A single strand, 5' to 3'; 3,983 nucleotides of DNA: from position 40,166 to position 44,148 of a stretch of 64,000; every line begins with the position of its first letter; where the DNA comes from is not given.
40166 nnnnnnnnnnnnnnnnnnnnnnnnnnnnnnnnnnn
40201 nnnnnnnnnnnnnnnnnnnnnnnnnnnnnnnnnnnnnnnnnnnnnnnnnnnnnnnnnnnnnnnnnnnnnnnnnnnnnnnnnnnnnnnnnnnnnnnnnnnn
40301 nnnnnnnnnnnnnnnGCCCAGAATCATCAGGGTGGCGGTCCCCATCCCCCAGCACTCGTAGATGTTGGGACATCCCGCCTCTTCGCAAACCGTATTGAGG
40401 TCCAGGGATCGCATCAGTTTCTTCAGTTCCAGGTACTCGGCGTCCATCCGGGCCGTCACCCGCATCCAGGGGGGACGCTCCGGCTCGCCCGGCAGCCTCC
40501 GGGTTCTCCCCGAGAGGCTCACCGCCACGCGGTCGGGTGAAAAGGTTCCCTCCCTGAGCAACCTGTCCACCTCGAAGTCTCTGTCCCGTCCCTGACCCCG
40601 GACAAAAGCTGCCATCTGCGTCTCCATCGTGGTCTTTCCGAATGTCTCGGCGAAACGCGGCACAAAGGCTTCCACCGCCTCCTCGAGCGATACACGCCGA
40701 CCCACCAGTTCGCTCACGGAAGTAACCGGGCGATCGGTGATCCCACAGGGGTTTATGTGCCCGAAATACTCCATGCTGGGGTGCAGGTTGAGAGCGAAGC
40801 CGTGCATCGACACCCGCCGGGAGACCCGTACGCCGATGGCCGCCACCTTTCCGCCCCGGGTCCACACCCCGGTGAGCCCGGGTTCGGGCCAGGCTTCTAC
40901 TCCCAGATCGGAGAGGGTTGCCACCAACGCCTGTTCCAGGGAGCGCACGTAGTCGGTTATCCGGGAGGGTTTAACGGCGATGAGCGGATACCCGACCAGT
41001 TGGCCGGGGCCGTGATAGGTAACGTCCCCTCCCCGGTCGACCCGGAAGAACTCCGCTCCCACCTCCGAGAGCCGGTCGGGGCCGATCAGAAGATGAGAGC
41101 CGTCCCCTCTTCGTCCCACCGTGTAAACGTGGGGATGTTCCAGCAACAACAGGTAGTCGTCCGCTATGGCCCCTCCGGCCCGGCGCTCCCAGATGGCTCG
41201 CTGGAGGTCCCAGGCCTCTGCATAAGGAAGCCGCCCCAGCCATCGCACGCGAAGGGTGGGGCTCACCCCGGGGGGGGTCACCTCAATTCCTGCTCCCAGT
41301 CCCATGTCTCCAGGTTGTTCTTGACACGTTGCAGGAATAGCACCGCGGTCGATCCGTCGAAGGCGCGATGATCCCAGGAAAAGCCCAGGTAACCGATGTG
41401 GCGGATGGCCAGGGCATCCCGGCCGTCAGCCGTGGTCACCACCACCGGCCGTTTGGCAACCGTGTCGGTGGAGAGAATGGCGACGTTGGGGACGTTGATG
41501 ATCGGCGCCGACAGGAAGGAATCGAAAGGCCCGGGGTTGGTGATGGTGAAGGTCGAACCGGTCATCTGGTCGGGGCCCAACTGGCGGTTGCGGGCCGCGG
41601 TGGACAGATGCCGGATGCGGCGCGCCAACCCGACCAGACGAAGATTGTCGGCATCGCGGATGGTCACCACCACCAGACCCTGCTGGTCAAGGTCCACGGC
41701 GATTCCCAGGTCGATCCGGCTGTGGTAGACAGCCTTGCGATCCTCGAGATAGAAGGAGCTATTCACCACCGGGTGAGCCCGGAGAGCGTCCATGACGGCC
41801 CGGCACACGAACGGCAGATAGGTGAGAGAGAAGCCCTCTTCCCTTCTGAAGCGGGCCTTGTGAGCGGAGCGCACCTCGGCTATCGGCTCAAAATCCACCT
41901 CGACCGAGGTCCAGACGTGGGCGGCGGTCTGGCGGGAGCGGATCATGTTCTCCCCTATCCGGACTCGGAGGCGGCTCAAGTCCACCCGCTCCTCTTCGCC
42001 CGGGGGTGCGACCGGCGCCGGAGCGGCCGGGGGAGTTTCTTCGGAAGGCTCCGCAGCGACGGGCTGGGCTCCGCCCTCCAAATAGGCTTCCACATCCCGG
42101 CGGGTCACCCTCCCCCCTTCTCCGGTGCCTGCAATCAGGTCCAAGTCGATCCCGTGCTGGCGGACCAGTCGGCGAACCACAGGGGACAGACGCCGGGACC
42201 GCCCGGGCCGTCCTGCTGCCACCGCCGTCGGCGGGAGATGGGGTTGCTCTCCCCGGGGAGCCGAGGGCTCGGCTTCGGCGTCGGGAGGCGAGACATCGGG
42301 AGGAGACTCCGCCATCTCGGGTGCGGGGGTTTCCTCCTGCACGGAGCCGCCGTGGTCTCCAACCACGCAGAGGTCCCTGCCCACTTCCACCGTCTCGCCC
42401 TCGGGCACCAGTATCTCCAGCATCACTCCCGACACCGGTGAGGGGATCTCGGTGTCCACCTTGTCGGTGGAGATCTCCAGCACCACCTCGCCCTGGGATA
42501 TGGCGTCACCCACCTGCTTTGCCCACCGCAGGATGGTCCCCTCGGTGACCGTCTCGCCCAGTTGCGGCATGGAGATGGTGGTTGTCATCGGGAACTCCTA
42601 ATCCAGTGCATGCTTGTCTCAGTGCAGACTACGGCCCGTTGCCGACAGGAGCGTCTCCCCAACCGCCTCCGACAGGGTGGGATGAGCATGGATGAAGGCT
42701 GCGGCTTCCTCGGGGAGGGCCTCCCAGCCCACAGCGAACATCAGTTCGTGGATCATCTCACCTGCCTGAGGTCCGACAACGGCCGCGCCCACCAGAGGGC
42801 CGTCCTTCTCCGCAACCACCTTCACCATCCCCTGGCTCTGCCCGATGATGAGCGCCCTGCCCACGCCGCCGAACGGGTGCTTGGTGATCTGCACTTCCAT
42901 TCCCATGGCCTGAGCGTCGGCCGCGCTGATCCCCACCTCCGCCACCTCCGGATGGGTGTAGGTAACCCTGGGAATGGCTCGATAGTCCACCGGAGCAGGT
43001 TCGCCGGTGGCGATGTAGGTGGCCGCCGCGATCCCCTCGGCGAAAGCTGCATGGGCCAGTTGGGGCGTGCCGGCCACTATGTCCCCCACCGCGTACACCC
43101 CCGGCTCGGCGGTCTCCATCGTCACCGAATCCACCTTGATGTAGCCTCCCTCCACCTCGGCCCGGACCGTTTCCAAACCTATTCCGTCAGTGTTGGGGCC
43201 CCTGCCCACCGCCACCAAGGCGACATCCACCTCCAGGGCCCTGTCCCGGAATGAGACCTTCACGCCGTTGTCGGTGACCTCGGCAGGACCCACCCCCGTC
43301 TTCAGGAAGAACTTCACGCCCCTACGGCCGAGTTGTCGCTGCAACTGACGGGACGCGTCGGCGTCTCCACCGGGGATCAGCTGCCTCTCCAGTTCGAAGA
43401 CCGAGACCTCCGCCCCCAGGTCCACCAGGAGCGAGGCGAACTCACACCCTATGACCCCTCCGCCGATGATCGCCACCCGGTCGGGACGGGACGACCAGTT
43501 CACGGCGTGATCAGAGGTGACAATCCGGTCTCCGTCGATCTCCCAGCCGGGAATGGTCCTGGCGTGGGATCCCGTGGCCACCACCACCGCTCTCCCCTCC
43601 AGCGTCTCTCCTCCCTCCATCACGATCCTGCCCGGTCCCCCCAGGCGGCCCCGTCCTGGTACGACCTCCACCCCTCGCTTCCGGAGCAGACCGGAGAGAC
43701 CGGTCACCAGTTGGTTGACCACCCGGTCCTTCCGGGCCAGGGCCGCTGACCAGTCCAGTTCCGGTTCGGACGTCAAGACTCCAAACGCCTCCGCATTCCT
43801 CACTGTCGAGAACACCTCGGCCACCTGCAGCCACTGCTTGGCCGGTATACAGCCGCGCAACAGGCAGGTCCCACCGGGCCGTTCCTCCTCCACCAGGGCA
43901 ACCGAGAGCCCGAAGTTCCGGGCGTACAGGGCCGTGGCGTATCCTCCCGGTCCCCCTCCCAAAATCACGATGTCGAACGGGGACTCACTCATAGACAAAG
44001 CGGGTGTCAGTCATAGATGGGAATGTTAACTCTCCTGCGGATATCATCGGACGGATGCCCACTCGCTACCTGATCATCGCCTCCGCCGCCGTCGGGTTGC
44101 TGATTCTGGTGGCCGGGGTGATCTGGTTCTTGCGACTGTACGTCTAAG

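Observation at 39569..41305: LipB and LipA encoded as one fused polypeptide, translationally coupled to the E2 gene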

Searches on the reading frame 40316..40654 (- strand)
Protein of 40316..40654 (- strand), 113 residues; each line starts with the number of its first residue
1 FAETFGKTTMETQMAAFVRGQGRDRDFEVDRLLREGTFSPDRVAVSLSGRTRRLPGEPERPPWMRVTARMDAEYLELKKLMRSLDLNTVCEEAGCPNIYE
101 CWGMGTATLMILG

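Call 37: search_protein_families(library=pfam, proteins=[window:40316-40654:-], max_evalue=10)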
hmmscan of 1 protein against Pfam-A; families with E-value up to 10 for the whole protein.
seq(113 aa): 2 families
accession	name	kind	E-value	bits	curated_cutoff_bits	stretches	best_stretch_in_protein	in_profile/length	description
PF16881.10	LIAS_N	-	7.2e-08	33.2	27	1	47-95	47-96/96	N-terminal domain of lipoyl synthase of Radical_SAM family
PF17648.7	Luciferase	-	0.058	14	23.7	1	40-82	20-61/63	Luciferase domain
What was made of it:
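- Tried and rejected: Only profile positions 47-96 match, at residues 264-312, and residues 226-263 match nothing (call 37).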

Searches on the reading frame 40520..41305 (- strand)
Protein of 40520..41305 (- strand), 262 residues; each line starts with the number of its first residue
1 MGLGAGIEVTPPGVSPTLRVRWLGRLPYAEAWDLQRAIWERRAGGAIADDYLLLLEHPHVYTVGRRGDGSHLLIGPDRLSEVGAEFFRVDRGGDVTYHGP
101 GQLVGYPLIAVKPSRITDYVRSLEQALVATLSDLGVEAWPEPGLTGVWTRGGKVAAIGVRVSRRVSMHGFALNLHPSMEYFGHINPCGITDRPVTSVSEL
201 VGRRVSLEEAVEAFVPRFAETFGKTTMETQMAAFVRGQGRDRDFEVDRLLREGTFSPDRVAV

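Call 42: search_solved_structures(query=window:40520-41305:-, max_evalue=0.00001, show_alignments=3)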
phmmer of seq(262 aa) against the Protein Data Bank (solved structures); distinct sequences matched with E-value up to 0.00001: 3.
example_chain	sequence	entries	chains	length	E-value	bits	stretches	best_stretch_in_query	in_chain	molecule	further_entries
2qhs_A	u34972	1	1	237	1.2e-52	182.1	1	11-228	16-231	Lipoyltransferase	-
2qht_A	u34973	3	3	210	6.2e-52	179.7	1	20-224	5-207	Lipoyltransferase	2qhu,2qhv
1w66_A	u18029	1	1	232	1.9e-45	158.5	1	18-210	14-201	LIPOYLTRANSFERASE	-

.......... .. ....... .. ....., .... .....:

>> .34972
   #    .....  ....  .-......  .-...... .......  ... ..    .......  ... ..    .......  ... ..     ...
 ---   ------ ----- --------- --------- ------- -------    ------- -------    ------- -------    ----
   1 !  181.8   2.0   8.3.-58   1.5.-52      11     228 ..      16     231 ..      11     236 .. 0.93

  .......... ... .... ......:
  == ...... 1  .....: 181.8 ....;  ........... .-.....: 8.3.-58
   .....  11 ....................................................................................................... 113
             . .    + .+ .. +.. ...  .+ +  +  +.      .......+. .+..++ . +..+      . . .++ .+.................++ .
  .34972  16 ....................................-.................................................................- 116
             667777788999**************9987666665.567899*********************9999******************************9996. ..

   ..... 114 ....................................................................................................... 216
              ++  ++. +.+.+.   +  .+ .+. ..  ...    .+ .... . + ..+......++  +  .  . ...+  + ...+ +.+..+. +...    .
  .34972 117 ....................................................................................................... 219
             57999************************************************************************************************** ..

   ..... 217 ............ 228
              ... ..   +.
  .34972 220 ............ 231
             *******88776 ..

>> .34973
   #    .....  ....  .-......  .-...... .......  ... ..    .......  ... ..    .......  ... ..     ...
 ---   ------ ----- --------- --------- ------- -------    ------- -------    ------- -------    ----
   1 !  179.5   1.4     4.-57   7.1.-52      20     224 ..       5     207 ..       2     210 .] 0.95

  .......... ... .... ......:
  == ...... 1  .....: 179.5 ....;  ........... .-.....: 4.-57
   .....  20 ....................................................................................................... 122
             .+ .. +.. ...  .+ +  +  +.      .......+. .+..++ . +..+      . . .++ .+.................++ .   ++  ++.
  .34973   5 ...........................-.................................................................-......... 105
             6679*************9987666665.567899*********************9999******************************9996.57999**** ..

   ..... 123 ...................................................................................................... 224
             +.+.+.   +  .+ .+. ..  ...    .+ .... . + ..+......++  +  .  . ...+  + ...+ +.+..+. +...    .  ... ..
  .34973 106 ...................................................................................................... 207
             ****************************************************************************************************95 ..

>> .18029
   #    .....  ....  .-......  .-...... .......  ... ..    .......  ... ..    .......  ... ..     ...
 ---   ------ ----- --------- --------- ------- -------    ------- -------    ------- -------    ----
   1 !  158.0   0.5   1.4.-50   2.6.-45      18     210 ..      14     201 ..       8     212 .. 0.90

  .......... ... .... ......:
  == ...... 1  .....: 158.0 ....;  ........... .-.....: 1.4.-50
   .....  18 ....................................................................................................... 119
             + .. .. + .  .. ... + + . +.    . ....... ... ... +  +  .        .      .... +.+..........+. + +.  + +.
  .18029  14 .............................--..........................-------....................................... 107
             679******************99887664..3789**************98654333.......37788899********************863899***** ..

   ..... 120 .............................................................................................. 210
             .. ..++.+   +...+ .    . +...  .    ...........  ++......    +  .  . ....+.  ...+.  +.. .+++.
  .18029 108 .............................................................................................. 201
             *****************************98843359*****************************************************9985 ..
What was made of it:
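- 40631..41257 (-): LipB octanoyltransferase domain, residues 17-225. Lys153 is at 40847-40849 and Cys187 at 40745-40747. The dyad aligns with K142/C176 of M. tuberculosis LipB 1W66 (call 42).
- Catalytic residues: the Lys/Cys dyad aligns to M. tuberculosis LipB (call 42).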

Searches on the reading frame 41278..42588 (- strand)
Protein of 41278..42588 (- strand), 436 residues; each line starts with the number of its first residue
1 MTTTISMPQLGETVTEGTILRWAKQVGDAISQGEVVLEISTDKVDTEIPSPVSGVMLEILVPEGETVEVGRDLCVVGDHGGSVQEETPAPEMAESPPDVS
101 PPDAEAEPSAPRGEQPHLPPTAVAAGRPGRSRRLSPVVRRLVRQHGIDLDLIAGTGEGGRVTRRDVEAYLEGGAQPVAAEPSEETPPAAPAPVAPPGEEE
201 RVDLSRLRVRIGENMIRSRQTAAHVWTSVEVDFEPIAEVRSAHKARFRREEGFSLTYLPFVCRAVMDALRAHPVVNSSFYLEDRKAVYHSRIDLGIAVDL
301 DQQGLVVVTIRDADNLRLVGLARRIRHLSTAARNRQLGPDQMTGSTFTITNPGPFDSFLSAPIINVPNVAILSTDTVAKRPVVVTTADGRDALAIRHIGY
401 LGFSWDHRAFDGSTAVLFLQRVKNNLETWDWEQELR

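Call 3: search_protein_families(library=pfam, proteins=[window:41278-42588:-])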
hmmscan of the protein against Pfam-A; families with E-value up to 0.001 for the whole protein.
window:41278-42588:- (436 aa): 3 families
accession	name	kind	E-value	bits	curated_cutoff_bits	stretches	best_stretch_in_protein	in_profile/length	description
PF00198.28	2-oxoacid_dh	-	5e-63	213.1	23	1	197-429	2-227/232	2-oxoacid dehydrogenases acyltransferase (catalytic domain)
PF00364.28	Biotin_lipoyl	-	3e-21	75.4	22.1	1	4-74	2-71/73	Biotin-requiring enzyme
PF02817.22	E3_binding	-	3.1e-14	53.3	23.7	1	133-167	2-36/36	e3 binding domain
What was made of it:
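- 41278..42588 (-): E2 dihydrolipoyl acyltransferase (436 aa). It has one lipoyl domain (target Lys43 in ................), an E3-binding domain and a catalytic domain. This is the presumed substrate of LipBA. Pfam Biotin_lipoyl 4-74, E3_binding 133-167, 2-oxoacid_dh 197-429 (call 3).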

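Call 4: search_protein_families(library=ncbifam, proteins=[window:41278-42588:-])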
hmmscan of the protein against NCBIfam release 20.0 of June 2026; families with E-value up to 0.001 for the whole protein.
window:41278-42588:- (436 aa): 21 families
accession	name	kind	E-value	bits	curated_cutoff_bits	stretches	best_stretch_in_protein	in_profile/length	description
TIGR02927.1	SucB_Actino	equivalog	8.3e-117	391.4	423.45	1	2-435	126-577/579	2-oxoglutarate dehydrogenase, E2 component, dihydrolipoamide succinyltransferase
NF004309.0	PRK05704.1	equivalog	1.1e-93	314.8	449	1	1-427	1-399/408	2-oxoglutarate dehydrogenase complex dihydrolipoyllysine-residue succinyltransferase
NF008814.0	PRK11854.1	equivalog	3.3e-93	313.2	722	1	3-429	208-632/637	pyruvate dehydrogenase complex dihydrolipoyllysine-residue acetyltransferase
TIGR01347.1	sucB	equivalog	6.5e-91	305.5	378.65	1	4-428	2-396/404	dihydrolipoyllysine-residue succinyltransferase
TIGR01349.1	PDHac_trf_mito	equivalog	3.7e-67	227.4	445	1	5-427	2-430/437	pyruvate dehydrogenase complex dihydrolipoamide acetyltransferase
TIGR01348.1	PDHac_trf_long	equivalog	3.7e-65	220.6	552.1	1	4-427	157-580/587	dihydrolipoyllysine-residue acetyltransferase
NF008815.0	PRK11857.1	equivalog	1.2e-48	166.2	378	1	134-428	6-301/308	dihydrolipoamide acetyltransferase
NF011416.0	PRK14843.1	equivalog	4.9e-38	130.9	429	1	131-428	48-341/347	dihydrolipoamide acetyltransferase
NF011457.0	PRK14875.1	equivalog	2.4e-23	82.7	307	1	2-173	3-128/372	acetoin dehydrogenase dihydrolipoyllysine-residue acetyltransferase subunit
NF008907.0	PRK12270.1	equivalog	5.4e-21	74.1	878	1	178-427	107-362/1241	multifunctional oxoglutarate decarboxylase/oxoglutarate dehydrogenase thiamine pyrophosphate-binding subunit/dihydrolipoyllysine-residue suc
NF008854.0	PRK11892.1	equivalog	8.2e-16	57.7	454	1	1-110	1-111/464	pyruvate dehydrogenase complex E1 component subunit beta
NF004173.0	PRK05641.1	equivalog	1.5e-07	32.1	199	1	16-77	92-153/153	putative acetyl-CoA carboxylase biotin carboxyl carrier protein subunit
NF006761.0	PRK09282.1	domain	1.3e-06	27.3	402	1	15-76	528-589/591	pyruvate carboxylase subunit B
TIGR01108.1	oadA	equivalog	2.3e-06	26.3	756.5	1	15-71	524-580/582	sodium-extruding oxaloacetate decarboxylase subunit alpha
NF010643.0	PRK14040.1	subfamily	3.9e-06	25.6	892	1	16-74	534-592/595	oxaloacetate decarboxylase subunit alpha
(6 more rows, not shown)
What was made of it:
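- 41278..42588 (-): Best NCBIfam match is SucB_Actino at 391 bits, below its cut-off of 423 (call 4).
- Closest known: Actinobacterial E2. Same: The E2's best NCBIfam match is the actinobacterial SucB model, though below its cut-off (call 4).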

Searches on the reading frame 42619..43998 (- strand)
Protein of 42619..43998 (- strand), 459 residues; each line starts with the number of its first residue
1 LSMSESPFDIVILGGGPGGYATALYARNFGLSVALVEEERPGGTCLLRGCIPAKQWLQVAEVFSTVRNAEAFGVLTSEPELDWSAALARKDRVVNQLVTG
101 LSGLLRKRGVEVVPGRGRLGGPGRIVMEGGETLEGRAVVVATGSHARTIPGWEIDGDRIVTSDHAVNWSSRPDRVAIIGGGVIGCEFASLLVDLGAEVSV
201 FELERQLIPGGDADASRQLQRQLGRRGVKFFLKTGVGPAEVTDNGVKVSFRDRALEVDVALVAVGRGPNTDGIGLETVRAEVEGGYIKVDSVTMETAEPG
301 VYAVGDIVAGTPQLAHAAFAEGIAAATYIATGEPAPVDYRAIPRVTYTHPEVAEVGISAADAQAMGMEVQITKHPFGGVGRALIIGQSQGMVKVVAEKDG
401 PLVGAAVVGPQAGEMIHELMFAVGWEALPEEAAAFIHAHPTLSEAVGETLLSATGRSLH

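Call 3: search_protein_families(library=pfam, proteins=[window:42619-43998:-])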
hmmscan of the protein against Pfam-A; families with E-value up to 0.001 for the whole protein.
window:42619-43998:- (459 aa): 11 families
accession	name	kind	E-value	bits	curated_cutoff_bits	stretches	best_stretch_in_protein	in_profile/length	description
PF07992.20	Pyr_redox_2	-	4.5e-61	207.3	26.1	1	8-322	1-291/291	Pyridine nucleotide-disulphide oxidoreductase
PF02852.28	Pyr_redox_dim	-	2.5e-29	102.1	25.3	1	342-448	1-108/110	Pyridine nucleotide-disulphide oxidoreductase, dimerisation domain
PF00070.33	Pyr_redox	-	2.9e-21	76.2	22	1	174-251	1-80/82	Pyridine nucleotide-disulphide oxidoreductase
PF13738.12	Pyr_redox_3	-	1.1e-12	48.2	30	1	130-305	120-305/305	Pyridine nucleotide-disulphide oxidoreductase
PF01266.30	DAO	-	1.2e-08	35.3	27.9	1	9-44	1-38/353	FAD dependent oxidoreductase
PF13450.12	NAD_binding_8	-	4e-08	33.8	21.9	0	177-218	1-40/68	NAD(P)-binding Rossmann-like domain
PF01134.28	GIDA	-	4e-05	23.3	22.1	0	9-145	1-151/391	Glucose inhibited division protein A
PF12831.13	FAD_oxidored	-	4.2e-05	23.5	27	1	9-40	1-32/416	FAD dependent oxidoreductase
PF03486.20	HI0933_like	-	5.1e-05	23.3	50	0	9-41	2-34/244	HI0933-like protein Rossmann domain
PF01262.27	AlaDh_PNT_C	-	6.4e-05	22.9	23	1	171-206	27-62/214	Alanine dehydrogenase/PNT, C-terminal domain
PF01946.23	Thi4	-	0.00096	18.9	26.2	0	8-45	18-57/235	Thi4 family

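Call 4: search_protein_families(library=ncbifam, proteins=[window:42619-43998:-])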
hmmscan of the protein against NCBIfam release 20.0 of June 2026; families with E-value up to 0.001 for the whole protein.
window:42619-43998:- (459 aa): 81 families (the best 25 are shown)
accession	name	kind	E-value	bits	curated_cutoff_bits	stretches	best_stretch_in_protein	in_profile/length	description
TIGR01350.1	lipoamide_DH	equivalog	5.2e-136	454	408.8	1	8-459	2-460/461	dihydrolipoyl dehydrogenase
TIGR02053.1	MerA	equivalog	3.4e-84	283.5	454.45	1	8-446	1-446/465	mercury(II) reductase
NF004991.0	PRK06370.1-3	subfamily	2.2e-82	277.2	620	1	6-446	34-480/509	FAD-containing oxidoreductase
NF005883.0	PRK07845.1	equivalog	2.4e-78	264.2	479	1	9-449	4-455/466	NAD(P)H-quinone dehydrogenase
NF004776.0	PRK06116.1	equivalog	1.1e-76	258.7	480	1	7-444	4-444/450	glutathione-disulfide reductase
TIGR01424.1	gluta_reduc_2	equivalog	3.4e-74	250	606.05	1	8-445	3-441/446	glutathione-disulfide reductase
NF004943.0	PRK06292.2-1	equivalog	6.4e-74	249.4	432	1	8-449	4-451/456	dihydrolipoyl dehydrogenase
NF003585.0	PRK05249.1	equivalog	1.4e-72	244.8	465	1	4-446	3-450/464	Si-specific NAD(P)(+) transhydrogenase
NF005884.0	PRK07846.1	equivalog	2.7e-68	230.7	501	1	7-453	3-451/454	mycothione reductase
NF004992.0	PRK06370.1-4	equivalog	5.5e-67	226.2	629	1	7-447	4-449/459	FAD-containing oxidoreductase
NF004946.0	PRK06292.2-4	subfamily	5.7e-67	226.5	634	1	8-449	4-466/487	dihydrolipoyl dehydrogenase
NF004947.0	PRK06292.2-5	equivalog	2.2e-65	221.4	592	1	7-451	3-456/474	dihydrolipoyl dehydrogenase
NF004939.0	PRK06292.1-1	equivalog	2.9e-65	220.8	435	1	4-450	2-455/476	dihydrolipoyl dehydrogenase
TIGR03452.1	mycothione_red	equivalog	7.8e-62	209.6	635.65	1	8-452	3-451/452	mycothione reductase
NF004945.0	PRK06292.2-3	equivalog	2.9e-61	207.8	494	1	8-446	4-445/457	dihydrolipoyl dehydrogenase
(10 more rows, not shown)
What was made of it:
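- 42619..43998 (-): lpd, dihydrolipoyl dehydrogenase (E3). It is the first gene of the lpd-E2-lipBA row and lies 30 nt upstream of E2. TIGR01350 454 bits, cut-off 408.8 (call 4).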
